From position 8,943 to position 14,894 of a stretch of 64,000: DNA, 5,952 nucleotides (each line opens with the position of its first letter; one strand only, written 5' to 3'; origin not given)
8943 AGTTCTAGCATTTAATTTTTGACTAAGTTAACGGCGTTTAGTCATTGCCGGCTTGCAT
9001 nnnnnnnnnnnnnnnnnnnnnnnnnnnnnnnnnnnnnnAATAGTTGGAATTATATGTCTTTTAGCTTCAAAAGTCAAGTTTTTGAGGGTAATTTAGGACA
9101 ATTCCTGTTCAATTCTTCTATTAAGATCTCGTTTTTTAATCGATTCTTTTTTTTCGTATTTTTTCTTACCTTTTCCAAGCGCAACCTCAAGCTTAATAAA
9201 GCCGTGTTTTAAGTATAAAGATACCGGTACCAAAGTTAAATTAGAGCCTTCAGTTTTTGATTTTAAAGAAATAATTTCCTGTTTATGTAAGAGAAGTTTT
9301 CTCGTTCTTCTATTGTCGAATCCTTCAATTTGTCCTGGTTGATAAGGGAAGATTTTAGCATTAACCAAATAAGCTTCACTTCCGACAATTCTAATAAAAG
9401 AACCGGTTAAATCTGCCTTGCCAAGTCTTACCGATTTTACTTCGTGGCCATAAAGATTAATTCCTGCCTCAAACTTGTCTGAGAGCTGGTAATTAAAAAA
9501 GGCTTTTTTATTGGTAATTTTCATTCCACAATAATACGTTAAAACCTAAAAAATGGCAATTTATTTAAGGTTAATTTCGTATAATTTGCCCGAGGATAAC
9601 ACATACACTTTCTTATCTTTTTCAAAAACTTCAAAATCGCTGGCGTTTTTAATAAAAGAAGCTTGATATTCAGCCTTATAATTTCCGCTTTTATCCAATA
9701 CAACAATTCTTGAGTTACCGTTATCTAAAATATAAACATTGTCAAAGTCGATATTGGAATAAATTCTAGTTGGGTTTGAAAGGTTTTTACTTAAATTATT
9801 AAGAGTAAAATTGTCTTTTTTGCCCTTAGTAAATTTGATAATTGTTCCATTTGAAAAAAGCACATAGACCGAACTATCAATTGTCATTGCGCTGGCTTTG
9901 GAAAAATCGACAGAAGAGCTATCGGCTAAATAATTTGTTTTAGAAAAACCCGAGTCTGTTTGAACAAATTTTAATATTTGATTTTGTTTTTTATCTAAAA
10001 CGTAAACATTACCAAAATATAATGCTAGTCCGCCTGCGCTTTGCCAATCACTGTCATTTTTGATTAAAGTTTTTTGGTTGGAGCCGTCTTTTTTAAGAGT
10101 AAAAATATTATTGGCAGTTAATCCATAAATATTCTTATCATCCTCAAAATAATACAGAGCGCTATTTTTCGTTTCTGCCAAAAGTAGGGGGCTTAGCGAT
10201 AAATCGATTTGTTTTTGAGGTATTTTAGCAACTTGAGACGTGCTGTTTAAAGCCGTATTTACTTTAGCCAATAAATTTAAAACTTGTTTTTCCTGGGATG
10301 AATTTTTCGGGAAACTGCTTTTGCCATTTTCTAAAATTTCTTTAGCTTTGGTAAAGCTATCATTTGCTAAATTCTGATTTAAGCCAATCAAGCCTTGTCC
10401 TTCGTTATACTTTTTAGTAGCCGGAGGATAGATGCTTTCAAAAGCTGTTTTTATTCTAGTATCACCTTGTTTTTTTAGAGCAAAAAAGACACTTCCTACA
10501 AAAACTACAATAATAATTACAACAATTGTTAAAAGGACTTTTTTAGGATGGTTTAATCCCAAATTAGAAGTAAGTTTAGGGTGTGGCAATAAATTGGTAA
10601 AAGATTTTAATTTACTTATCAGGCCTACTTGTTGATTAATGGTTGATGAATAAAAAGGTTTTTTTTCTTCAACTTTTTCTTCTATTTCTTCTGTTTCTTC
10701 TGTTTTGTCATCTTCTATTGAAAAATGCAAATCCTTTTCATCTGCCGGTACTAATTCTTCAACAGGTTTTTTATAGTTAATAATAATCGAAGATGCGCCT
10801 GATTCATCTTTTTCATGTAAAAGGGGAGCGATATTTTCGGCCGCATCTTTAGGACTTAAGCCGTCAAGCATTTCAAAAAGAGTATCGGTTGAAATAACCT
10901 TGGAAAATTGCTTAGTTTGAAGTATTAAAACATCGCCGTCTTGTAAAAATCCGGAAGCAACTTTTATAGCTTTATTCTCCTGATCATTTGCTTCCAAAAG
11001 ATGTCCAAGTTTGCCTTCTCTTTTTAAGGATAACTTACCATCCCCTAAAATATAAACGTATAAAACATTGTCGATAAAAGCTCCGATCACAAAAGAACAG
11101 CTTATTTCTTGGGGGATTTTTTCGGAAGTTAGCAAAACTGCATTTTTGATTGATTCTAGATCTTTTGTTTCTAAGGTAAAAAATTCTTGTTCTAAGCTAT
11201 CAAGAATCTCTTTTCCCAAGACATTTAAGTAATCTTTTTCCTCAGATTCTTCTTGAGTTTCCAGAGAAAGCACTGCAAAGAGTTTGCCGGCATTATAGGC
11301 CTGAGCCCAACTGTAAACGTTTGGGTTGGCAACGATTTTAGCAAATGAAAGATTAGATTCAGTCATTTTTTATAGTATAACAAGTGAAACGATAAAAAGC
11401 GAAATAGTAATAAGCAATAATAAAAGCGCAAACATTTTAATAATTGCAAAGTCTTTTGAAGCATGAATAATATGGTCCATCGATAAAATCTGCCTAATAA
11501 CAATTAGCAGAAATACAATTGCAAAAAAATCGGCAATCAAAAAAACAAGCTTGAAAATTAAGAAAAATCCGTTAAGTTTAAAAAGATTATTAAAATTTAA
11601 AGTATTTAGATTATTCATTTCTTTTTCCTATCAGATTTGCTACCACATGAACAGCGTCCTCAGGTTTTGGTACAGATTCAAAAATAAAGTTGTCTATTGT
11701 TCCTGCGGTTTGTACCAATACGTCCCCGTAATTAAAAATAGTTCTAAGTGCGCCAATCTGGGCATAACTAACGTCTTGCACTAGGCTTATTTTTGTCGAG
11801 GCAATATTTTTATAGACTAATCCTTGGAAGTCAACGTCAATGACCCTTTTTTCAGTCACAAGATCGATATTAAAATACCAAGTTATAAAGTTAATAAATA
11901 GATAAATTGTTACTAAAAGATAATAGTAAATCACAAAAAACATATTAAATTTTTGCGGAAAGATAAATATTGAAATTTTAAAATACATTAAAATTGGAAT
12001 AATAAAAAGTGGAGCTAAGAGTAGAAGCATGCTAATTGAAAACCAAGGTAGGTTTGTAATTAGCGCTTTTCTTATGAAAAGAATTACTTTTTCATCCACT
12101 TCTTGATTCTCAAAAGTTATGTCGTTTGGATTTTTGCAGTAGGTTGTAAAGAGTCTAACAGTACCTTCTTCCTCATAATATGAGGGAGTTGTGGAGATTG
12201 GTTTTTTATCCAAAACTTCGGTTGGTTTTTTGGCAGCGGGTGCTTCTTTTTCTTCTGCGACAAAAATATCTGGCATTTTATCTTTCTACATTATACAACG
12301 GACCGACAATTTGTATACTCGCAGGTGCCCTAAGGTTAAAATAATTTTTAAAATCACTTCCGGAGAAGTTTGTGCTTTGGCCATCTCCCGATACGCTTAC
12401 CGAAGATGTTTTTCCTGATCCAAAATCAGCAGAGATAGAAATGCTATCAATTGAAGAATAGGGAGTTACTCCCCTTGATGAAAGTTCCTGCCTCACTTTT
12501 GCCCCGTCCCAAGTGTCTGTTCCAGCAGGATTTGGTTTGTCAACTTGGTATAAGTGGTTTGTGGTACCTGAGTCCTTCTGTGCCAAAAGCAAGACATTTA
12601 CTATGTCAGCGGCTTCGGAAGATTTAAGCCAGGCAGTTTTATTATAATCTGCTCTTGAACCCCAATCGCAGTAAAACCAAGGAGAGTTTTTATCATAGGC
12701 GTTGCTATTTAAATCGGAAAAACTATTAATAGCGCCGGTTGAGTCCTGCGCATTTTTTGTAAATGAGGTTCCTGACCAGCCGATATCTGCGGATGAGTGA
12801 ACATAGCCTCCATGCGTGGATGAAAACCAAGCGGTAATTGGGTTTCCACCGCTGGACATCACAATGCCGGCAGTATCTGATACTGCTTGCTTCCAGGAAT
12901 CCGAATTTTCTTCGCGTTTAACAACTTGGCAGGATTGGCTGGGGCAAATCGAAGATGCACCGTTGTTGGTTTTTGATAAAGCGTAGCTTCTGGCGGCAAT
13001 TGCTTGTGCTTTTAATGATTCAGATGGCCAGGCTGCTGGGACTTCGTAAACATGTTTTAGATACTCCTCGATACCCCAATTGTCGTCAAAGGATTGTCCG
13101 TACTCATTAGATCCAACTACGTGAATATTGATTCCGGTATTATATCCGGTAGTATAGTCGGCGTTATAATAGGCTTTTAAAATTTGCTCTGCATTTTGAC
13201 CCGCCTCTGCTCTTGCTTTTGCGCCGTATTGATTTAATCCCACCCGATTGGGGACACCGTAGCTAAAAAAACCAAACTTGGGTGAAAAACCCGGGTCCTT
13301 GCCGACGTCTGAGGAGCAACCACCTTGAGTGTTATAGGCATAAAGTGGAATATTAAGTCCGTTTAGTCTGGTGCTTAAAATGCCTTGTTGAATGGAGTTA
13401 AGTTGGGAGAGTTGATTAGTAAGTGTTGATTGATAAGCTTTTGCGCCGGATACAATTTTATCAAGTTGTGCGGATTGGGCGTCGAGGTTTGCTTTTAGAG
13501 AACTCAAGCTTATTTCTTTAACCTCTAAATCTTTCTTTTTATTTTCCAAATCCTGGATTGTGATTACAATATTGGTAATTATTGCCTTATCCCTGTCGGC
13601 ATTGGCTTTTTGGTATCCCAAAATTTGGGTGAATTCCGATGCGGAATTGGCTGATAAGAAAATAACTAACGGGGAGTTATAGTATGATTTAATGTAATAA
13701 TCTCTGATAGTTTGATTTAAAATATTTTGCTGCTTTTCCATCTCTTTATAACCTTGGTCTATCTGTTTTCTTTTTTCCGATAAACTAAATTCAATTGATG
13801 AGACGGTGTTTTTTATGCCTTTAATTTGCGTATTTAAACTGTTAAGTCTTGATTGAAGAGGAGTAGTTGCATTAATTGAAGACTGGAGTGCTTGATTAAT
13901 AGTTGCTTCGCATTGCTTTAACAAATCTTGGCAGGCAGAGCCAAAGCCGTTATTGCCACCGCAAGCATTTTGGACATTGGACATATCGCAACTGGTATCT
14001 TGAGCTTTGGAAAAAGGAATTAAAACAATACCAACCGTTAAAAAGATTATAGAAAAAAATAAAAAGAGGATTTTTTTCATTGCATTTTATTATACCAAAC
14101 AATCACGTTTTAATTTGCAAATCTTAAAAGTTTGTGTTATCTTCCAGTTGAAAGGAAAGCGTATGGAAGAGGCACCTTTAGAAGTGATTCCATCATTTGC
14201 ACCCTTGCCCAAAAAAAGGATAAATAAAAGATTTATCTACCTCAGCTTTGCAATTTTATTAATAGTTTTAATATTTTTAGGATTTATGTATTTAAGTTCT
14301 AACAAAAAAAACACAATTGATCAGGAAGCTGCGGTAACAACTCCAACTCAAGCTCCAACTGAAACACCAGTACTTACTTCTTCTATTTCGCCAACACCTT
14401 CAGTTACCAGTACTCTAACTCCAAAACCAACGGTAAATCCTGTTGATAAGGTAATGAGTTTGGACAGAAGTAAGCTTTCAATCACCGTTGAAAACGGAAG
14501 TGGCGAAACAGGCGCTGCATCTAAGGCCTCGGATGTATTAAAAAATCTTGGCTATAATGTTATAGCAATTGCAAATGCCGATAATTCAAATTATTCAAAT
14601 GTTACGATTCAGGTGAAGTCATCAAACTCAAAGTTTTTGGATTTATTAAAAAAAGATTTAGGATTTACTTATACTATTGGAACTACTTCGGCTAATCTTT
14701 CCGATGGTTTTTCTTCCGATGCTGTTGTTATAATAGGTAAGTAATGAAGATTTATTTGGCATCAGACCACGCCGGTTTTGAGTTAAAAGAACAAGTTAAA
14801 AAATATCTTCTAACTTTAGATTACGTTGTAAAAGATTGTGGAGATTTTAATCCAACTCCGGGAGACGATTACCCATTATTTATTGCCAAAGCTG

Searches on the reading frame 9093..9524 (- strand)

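Call 107: search_protein_families(library=pfam, proteins=[window:9093-9524:-], max_evalue=0.001)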
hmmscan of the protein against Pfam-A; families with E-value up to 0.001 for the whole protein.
window:9093-9524:- (143 aa): 1 family
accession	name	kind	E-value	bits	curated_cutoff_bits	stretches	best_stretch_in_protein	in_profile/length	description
PF01668.23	SmpB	-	1.3e-49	168.2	27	1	3-142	2-141/143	SmpB protein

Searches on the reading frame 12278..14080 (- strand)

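Call 26: search_protein_families(library=pfam, proteins=[window:12278-14080:-], max_evalue=0.01)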
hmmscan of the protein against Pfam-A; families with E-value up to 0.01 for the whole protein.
window:12278-14080:- (600 aa): 3 families
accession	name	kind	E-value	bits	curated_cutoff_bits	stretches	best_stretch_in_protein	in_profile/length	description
PF08486.15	SpoIID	-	1.8e-15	57.8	23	1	336-408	12-95/97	Stage II sporulation protein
PF07195.17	FliD_C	-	0.0018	18.2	25.4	1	32-122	150-235/236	Flagellar hook-associated protein 2 C-terminus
PF07926.17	TPR_MLP1_2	-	0.0024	18.3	36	0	68-127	55-114/129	TPR/MLP1/MLP2-like protein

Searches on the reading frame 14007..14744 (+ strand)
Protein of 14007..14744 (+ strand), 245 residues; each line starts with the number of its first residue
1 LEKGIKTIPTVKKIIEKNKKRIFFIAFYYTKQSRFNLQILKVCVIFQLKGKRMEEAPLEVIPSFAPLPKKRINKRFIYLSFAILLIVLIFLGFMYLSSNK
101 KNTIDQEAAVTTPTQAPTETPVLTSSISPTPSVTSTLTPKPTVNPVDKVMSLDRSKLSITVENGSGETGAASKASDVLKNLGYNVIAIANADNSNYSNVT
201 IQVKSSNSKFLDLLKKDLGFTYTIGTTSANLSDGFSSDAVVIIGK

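Call 26: search_protein_families(library=pfam, proteins=[window:14007-14744:+], max_evalue=0.01)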
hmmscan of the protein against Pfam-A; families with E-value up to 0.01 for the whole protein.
window:14007-14744:+ (245 aa): 1 family
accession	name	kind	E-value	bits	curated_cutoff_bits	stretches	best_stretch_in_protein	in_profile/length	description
PF13399.11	LytR_C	-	9.5e-10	39.7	22.2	1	157-244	2-83/86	LytR cell envelope-related transcriptional attenuator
